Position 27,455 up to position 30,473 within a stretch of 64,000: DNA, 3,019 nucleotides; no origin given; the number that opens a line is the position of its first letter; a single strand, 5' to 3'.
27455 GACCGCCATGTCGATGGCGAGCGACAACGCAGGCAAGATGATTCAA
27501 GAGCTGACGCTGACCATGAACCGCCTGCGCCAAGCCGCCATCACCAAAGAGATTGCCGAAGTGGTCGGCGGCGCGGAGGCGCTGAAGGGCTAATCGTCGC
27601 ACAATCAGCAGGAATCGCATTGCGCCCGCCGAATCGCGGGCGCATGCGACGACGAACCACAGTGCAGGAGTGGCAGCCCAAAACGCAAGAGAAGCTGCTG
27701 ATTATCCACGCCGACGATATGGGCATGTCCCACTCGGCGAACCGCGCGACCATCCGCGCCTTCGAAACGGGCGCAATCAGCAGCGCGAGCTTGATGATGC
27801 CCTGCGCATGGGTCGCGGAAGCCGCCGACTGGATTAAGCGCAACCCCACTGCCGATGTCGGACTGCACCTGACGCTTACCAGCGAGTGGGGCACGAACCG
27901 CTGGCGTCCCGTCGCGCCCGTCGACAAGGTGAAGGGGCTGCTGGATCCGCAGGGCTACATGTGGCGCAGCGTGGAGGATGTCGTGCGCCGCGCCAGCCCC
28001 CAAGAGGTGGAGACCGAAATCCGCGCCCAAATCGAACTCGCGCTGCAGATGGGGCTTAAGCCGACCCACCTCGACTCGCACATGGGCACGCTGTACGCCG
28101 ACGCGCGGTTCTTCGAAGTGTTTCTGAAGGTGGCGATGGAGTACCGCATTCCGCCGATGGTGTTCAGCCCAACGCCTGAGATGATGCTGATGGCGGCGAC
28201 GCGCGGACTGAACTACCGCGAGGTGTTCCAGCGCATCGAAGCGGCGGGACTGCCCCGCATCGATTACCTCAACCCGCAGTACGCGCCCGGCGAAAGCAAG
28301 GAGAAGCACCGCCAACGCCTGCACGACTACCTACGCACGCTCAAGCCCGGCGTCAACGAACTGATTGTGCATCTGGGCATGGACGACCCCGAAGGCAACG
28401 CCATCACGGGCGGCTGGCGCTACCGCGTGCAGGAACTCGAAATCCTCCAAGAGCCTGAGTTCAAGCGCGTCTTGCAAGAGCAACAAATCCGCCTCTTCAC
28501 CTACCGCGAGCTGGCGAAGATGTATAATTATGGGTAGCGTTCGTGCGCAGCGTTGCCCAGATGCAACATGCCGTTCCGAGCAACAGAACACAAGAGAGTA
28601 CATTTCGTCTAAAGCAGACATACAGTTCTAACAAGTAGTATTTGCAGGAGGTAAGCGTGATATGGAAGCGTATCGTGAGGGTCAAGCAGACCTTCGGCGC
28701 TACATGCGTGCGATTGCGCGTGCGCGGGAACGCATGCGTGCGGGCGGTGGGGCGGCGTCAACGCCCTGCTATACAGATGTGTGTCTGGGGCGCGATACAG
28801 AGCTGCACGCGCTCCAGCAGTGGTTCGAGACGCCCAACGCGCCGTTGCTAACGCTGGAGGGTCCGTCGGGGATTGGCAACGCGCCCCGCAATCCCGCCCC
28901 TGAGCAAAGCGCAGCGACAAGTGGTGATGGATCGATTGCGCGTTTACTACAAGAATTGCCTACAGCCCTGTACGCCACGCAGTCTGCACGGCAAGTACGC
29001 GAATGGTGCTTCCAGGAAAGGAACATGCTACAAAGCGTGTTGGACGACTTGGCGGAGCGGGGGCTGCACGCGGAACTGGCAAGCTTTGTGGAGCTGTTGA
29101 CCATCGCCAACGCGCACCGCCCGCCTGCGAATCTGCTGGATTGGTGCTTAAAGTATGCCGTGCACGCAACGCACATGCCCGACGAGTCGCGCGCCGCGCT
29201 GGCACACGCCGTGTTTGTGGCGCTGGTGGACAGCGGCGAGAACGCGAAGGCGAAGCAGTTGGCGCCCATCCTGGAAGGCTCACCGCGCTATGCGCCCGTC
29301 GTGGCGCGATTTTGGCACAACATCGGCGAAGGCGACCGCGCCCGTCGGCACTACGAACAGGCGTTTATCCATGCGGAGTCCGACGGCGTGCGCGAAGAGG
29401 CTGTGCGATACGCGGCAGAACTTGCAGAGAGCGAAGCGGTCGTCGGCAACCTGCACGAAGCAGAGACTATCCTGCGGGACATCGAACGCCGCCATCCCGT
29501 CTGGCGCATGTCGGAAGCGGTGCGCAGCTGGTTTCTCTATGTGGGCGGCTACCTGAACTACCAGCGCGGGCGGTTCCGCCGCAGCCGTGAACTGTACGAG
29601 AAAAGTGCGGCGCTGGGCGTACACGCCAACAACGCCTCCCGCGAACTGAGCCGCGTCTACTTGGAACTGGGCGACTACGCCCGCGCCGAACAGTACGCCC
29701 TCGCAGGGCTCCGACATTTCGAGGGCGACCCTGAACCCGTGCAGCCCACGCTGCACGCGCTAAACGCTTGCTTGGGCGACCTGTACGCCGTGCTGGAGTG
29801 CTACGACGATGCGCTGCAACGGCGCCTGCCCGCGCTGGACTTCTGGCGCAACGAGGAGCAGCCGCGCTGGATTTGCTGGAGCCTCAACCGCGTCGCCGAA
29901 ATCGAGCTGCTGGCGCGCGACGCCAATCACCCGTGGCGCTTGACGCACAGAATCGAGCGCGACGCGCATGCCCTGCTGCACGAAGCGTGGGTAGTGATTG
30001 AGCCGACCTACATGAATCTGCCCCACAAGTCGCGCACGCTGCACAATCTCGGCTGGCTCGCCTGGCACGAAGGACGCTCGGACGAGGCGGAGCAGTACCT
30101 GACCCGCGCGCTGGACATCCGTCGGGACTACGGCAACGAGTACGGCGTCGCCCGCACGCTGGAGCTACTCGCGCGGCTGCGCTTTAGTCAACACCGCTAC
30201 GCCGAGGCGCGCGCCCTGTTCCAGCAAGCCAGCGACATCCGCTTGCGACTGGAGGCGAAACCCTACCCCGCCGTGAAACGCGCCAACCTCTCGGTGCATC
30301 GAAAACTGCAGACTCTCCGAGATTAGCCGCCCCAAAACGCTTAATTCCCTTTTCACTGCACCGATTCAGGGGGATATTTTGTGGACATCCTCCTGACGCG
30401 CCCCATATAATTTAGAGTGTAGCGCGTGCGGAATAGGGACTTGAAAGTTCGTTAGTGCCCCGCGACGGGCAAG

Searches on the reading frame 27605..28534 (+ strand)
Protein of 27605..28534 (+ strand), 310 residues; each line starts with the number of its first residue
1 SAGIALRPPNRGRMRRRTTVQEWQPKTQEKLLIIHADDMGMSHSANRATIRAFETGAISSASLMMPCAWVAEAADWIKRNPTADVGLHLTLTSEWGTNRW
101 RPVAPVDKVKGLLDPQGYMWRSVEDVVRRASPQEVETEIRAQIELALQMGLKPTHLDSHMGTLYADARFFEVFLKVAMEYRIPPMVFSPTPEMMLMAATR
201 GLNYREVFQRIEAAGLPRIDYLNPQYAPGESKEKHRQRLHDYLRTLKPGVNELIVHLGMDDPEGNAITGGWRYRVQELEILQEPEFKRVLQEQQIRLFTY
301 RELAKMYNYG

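Call 8: search_protein_families(library=pfam, proteins=[window:27605-28534:+])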
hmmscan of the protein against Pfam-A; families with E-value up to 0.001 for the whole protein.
window:27605-28534:+ (310 aa): 1 family
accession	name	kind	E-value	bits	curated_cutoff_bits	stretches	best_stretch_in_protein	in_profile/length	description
PF04794.17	YdjC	-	6.2e-64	216.9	29.7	1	32-292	2-266/266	YdjC-like protein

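Call 39: find_homologous_proteins(query=window:27605-28534:+, max_evalue=1e-80)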
Query window:27605-28534:+ (310 aa): 212 proteins with E <= 1e-80 among 8000 candidates; the best 120 are listed.
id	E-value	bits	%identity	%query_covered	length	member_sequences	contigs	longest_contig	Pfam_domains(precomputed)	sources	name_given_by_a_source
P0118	1.2e-194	664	97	96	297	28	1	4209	PF04794.18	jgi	jgi:predicted glycoside hydrolase/deacetylase ChbG (UPF0249 family)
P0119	7.6e-191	651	95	96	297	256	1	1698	PF04794.18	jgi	-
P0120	3.4e-188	642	94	96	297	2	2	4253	PF04794.18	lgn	-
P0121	4.7e-184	629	92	96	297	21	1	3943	PF04794.18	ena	-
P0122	1.3e-181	621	91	95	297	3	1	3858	PF04794.18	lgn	-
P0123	5.1e-178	609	88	95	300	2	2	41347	PF04794.18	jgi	jgi:predicted glycoside hydrolase/deacetylase ChbG (UPF0249 family)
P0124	1.1e-174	598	85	95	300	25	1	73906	PF04794.18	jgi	-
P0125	9.0e-173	592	85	95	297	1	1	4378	PF04794.18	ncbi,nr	ncbi:MAG: polysaccharide deacetylase family protein [Fimbriimonadales bacterium]|nr:polysaccharide d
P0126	1.2e-169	582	85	95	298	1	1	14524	PF04794.18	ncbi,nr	ncbi:MAG: polysaccharide deacetylase family protein [Fimbriimonadales bacterium]|nr:polysaccharide d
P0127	5.1e-167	573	84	95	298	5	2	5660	PF04794.18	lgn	-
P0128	3.5e-164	564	82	95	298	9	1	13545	PF04794.18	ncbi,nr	ncbi:MAG: polysaccharide deacetylase family protein [bacterium]|nr:polysaccharide deacetylase family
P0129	1.5e-148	512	74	95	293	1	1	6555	PF04794.18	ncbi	ncbi:MAG: polysaccharide deacetylase family protein [Fimbriimonadales bacterium]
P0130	5.1e-147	507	73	95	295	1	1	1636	PF04794.18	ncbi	-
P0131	1.3e-144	499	73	94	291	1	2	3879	PF04794.18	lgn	-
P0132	1.4e-143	496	73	92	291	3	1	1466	PF04794.18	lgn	-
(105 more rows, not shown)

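Call 40: find_encoding_contigs(protein=P0123, flank=6000, max_places=2)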
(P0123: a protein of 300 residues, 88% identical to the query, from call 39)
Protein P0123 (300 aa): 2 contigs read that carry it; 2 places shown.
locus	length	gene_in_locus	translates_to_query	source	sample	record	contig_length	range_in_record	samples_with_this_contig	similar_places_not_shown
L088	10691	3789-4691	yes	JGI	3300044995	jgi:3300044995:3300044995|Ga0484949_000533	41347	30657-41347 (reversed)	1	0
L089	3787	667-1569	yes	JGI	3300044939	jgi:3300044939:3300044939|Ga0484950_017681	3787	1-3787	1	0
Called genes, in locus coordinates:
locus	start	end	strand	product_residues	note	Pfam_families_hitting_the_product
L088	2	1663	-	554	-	?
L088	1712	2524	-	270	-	PF13482:RNase_H_2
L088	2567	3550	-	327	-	PF00903:Glyoxalase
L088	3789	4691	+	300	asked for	PF04794:YdjC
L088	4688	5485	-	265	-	PF07722:Peptidase_C26, PF00117:GATase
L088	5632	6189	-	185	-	PF00156:Pribosyltran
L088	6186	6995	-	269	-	PF02548:Pantoate_transf, PF13714:PEP_mutase (weak)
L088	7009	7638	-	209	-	-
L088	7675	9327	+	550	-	-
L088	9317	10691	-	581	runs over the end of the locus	PF00005:ABC_tran, PF13304:AAA_21 (faint), PF00005:ABC_tran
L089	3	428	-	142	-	?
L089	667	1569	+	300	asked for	PF04794:YdjC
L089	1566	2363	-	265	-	PF07722:Peptidase_C26, PF00117:GATase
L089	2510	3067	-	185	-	PF00156:Pribosyltran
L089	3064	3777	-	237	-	PF02548:Pantoate_transf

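Call 41: find_encoding_contigs(protein=P0124, flank=6000, max_places=2)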
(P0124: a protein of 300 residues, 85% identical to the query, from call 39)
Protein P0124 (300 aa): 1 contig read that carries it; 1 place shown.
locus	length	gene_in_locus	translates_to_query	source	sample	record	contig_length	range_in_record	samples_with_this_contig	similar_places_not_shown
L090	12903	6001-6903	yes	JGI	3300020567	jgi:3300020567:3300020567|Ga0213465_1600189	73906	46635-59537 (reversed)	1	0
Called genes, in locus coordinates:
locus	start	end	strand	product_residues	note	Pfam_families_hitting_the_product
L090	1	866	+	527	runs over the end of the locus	PF07969:Amidohydro_3, PF01979:Amidohydro_1 (weak)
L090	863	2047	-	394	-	PF05977:MFS_3, PF07690:MFS_1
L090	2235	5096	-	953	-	PF00092:VWA, PF13519:VWA_2, PF05762:VWA_CoxE (faint), PF00092:VWA, PF13519:VWA_2, PF13768:VWA_3, PF07090:GATase1_like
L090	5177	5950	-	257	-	PF13482:RNase_H_2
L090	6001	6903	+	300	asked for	PF04794:YdjC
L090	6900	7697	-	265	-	PF07722:Peptidase_C26, PF00117:GATase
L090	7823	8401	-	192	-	PF00156:Pribosyltran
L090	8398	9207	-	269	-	PF02548:Pantoate_transf, PF13714:PEP_mutase (weak)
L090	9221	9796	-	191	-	-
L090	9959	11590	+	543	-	-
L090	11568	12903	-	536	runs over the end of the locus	PF00005:ABC_tran, PF13304:AAA_21 (faint), PF00005:ABC_tran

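Call 42: find_encoding_contigs(protein=P0126, flank=6000, max_places=2)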
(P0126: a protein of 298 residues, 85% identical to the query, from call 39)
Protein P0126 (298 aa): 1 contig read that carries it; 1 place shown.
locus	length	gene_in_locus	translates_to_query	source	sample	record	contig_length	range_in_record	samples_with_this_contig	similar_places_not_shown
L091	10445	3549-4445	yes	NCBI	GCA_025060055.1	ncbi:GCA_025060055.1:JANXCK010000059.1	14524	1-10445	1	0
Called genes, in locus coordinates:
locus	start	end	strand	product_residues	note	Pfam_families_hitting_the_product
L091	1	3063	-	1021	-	PF00082:Peptidase_S8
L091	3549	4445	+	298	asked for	PF04794:YdjC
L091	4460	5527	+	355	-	PF01817:CM_2, PF00800:PDT, PF01842:ACT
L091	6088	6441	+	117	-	PF13560:HTH_31, PF01381:HTH_3 (faint)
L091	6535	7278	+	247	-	PF02463:SMC_N (weak), PF00005:ABC_tran, PF13304:AAA_21 (faint)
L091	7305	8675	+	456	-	PF00289:Biotin_carb_N, PF02222:ATP-grasp (weak), PF02786:CPSase_L_D2, PF07478:Dala_Dala_lig_C, PF02785:Biotin_carb_C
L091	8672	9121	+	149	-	PF01029:NusB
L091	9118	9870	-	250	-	-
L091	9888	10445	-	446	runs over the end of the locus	PF13704:Glyco_tranf_2_4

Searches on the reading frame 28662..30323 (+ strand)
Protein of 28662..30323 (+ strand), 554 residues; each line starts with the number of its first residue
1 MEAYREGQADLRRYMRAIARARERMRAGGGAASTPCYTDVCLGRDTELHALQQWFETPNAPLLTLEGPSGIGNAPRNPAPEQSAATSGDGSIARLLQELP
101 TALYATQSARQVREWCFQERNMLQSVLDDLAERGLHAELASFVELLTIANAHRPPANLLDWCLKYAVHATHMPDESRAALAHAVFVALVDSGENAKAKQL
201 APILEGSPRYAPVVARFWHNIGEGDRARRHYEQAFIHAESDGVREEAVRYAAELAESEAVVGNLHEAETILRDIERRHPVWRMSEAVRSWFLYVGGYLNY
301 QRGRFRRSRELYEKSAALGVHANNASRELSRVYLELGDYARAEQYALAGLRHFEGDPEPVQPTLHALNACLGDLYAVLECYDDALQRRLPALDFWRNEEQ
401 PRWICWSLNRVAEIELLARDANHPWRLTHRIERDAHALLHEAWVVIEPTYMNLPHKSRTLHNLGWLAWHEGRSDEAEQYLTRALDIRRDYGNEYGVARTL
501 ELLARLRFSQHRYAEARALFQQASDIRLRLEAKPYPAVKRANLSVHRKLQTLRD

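Call 8: search_protein_families(library=pfam, proteins=[window:28662-30323:+])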
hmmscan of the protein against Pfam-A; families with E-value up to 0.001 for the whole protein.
window:28662-30323:+ (554 aa): 12 families
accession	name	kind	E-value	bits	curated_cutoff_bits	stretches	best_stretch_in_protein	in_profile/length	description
PF13424.12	TPR_12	-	9.2e-19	67.9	30.1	2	458-527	4-75/77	Tetratricopeptide repeat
PF07719.23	TPR_2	-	1.1e-12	47.4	27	0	459-489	3-33/34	Tetratricopeptide repeat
PF13374.12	TPR_10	-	2.1e-10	40.7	27.5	1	458-488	3-33/42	Tetratricopeptide repeat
PF13181.12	TPR_8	-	5.4e-10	39.1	25.7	1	458-489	2-33/34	Tetratricopeptide repeat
PF17874.7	TPR_MalT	-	1.7e-09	37.9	45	2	434-526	98-190/336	MalT-like TPR region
PF00515.34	TPR_1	-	1.2e-08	34.8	27.8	0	458-490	2-34/34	Tetratricopeptide repeat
PF14559.12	TPR_19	-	2.7e-08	34.4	25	0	468-524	2-52/68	Tetratricopeptide repeat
PF13176.12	TPR_7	-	5e-07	29.8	27.9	1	459-492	1-34/36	Tetratricopeptide repeat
PF13432.12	TPR_16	-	5.6e-07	30.3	32.7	1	298-357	6-65/65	Tetratricopeptide repeat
PF24885.1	TPR_NPHP3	-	1.1e-06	28.7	100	1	454-543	138-228/239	Nephrocystin-3 TPR domain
PF13428.12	TPR_14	-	0.00026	21.8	23.5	0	325-358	3-36/44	Tetratricopeptide repeat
PF07721.20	TPR_4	-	0.00067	20.5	27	0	458-478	2-22/26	Tetratricopeptide repeat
